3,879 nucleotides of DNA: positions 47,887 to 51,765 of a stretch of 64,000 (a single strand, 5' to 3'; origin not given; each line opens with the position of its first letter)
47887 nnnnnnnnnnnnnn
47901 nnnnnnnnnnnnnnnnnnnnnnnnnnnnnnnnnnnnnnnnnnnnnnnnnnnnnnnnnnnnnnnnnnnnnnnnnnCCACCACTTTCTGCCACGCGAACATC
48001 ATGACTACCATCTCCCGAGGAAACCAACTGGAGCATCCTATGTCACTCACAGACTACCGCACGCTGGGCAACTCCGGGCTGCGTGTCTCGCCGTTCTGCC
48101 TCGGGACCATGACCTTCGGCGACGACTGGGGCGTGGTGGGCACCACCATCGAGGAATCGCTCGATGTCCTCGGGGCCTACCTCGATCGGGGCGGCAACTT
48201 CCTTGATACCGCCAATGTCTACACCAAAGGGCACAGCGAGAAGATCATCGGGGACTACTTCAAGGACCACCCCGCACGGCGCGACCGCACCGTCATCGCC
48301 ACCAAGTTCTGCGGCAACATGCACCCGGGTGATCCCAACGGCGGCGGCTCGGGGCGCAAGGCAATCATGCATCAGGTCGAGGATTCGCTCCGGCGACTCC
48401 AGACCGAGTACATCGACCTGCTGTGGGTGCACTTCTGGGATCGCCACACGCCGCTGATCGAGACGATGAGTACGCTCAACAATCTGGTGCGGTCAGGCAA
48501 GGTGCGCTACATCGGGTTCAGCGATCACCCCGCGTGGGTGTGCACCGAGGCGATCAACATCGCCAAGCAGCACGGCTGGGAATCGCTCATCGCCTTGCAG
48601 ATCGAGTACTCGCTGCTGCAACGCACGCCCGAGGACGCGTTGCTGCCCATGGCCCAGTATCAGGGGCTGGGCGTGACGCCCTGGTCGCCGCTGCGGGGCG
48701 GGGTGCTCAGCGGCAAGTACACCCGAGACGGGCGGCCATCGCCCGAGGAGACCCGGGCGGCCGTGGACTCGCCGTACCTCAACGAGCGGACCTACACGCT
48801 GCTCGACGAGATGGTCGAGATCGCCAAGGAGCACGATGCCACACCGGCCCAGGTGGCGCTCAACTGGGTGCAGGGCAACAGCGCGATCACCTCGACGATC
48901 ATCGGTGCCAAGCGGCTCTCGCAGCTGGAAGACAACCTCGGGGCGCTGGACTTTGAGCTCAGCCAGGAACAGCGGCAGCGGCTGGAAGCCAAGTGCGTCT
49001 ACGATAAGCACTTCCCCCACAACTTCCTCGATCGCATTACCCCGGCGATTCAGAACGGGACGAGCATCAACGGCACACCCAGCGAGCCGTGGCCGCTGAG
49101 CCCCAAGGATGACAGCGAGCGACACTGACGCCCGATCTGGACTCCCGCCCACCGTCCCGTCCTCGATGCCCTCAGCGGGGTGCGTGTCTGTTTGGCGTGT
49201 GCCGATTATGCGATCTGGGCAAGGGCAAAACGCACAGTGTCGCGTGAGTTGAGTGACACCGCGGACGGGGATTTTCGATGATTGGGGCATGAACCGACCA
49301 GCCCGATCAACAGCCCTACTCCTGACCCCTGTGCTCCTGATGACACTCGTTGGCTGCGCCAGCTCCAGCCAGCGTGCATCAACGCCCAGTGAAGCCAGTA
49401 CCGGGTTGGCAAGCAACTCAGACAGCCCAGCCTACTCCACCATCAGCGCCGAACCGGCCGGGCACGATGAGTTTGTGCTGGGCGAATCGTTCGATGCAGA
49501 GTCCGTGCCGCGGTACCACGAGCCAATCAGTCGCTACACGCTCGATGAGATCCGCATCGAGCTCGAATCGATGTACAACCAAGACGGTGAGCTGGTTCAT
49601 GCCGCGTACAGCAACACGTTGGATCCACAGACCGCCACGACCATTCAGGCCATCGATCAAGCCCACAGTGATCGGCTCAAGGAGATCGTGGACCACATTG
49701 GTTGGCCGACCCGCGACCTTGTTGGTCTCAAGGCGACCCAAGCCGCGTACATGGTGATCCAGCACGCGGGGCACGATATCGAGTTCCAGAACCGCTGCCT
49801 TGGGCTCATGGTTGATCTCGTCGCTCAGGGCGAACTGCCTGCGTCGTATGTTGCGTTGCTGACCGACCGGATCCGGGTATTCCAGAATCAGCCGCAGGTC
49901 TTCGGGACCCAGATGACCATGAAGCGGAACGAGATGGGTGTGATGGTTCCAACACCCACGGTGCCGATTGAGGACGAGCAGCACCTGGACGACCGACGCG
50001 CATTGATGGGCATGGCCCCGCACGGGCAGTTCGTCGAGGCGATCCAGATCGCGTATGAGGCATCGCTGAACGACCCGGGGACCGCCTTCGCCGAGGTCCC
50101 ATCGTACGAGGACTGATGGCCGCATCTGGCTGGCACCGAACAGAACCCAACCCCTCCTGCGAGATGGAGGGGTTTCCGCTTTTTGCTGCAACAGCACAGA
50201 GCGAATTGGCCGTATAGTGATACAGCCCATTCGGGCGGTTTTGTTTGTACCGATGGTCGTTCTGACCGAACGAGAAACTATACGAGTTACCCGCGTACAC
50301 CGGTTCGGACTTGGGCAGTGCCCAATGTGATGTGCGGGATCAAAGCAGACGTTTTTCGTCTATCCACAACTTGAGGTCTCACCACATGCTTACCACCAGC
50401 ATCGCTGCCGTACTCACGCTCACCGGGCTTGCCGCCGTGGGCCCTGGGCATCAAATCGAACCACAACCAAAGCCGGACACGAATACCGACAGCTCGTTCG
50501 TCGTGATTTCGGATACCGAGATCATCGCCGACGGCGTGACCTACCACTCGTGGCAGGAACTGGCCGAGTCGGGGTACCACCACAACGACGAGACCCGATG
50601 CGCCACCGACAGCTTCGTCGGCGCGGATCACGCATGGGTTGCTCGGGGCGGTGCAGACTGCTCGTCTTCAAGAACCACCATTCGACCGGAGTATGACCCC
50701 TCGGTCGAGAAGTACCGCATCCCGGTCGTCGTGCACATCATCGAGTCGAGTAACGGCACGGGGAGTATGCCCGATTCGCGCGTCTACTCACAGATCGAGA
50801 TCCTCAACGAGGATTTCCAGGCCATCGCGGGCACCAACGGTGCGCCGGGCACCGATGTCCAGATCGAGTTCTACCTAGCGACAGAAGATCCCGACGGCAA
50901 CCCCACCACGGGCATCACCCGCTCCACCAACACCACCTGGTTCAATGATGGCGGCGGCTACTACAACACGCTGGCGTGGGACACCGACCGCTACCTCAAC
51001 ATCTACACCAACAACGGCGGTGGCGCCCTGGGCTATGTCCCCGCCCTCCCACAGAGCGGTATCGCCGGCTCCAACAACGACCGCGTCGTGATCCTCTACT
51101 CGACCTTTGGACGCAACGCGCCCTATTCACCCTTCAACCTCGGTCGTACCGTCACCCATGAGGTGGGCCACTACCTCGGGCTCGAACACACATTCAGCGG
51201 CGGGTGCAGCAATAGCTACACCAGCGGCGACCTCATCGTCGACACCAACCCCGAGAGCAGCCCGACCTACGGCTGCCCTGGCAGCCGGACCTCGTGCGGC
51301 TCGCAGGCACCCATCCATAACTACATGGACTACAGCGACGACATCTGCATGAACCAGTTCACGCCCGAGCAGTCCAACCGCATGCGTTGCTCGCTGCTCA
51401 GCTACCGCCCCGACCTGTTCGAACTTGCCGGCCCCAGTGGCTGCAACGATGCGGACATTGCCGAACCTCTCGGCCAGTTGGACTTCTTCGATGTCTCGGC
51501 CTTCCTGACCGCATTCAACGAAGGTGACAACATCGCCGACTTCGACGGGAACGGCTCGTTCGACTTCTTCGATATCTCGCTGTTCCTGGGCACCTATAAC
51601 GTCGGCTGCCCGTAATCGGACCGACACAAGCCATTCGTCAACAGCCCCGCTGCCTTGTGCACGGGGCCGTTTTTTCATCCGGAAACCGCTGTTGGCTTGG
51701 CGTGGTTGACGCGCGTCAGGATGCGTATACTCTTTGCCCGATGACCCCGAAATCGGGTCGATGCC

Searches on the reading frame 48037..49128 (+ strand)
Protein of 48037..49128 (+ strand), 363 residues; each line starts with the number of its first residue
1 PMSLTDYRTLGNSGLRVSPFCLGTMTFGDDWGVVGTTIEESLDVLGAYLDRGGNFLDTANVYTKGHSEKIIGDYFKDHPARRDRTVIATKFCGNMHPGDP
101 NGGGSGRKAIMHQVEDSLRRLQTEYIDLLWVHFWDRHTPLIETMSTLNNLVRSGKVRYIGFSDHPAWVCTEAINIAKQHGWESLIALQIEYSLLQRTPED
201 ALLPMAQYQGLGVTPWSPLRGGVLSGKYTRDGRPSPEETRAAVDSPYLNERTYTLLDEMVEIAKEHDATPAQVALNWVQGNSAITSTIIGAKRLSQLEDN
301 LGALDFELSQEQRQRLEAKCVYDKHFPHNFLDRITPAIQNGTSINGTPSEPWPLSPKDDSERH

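Call 33: search_protein_families(library=pfam, proteins=[window:48037-49128:+], max_evalue=0.01)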
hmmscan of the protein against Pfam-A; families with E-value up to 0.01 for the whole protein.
window:48037-49128:+ (363 aa): 1 family
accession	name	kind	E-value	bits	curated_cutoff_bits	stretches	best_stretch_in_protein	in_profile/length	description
PF00248.27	Aldo_ket_red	-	5.4e-77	259.2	24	1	21-318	3-288/291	Aldo/keto reductase family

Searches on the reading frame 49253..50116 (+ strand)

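Call 33: search_protein_families(library=pfam, proteins=[window:49253-50116:+], max_evalue=0.01)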
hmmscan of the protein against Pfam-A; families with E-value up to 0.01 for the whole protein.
window:49253-50116:+ (287 aa): 1 family
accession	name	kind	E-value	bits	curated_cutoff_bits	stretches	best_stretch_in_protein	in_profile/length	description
PF20329.3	DUF6624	-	3.8e-19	69.3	27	1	126-269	32-169/173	Family of unknown function (DUF6624)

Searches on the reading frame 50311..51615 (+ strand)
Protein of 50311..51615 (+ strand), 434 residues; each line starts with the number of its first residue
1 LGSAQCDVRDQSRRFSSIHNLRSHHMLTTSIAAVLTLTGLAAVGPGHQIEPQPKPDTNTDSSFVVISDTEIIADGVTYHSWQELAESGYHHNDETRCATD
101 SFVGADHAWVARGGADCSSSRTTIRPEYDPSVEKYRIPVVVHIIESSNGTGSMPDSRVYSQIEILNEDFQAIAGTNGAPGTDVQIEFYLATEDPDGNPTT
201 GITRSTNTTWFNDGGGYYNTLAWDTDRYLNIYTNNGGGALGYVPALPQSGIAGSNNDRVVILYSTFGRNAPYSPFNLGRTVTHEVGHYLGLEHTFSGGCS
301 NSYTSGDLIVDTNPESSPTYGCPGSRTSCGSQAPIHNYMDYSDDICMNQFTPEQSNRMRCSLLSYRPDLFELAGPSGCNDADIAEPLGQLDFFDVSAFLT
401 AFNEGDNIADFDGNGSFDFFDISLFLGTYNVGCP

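Call 33: search_protein_families(library=pfam, proteins=[window:50311-51615:+], max_evalue=0.01)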
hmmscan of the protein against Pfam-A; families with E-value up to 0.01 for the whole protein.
window:50311-51615:+ (434 aa): 6 families
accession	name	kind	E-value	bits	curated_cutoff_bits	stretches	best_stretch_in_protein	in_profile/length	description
PF05572.19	Peptidase_M43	-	4.4e-20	72.6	23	1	222-361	11-150/152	Pregnancy-associated plasma protein-A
PF13688.12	Reprolysin_5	-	9.6e-06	26.4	27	1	230-331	98-178/196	Metallo-peptidase family M12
PF00413.30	Peptidase_M10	-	0.00049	20.4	24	1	181-295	50-126/159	Matrixin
PF13583.11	Reprolysin_4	-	0.00085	19.5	22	1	279-354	137-188/203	Metallo-peptidase family M12B Reprolysin-like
PF13582.12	Reprolysin_3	-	0.0015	19.5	22.4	1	235-294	75-123/123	Metallo-peptidase family M12B Reprolysin-like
PF13574.12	Reprolysin_2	-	0.0047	17.3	27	0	280-359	128-190/195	Metallo-peptidase family M12B Reprolysin-like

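Call 72: search_protein_families(library=ncbifam, proteins=[window:50311-51615:+], max_evalue=0.01)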
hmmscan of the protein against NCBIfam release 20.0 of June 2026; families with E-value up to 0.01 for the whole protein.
window:50311-51615:+ (434 aa): 4 families
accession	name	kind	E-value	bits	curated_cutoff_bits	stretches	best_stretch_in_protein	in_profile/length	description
TIGR03952.1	metzin_BF0631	equivalog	1.9e-20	73.2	208.1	2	133-232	44-151/351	zinc-dependent metalloproteinase lipoprotein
NF041540.1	dockerin_GC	domain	2.1e-07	31.2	29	1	380-433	2-67/67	GC-type dockerin domain-anchored protein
NF033628.1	snapalysin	exception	0.0022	17.8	300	1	276-305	147-176/207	snapalysin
NF041905.1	MXAN_2677_2678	equivalog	0.0079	15.2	250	0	279-296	186-203/283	myxosortase-dependent metalloprotease, MXAN_2677/MXAN_2678 family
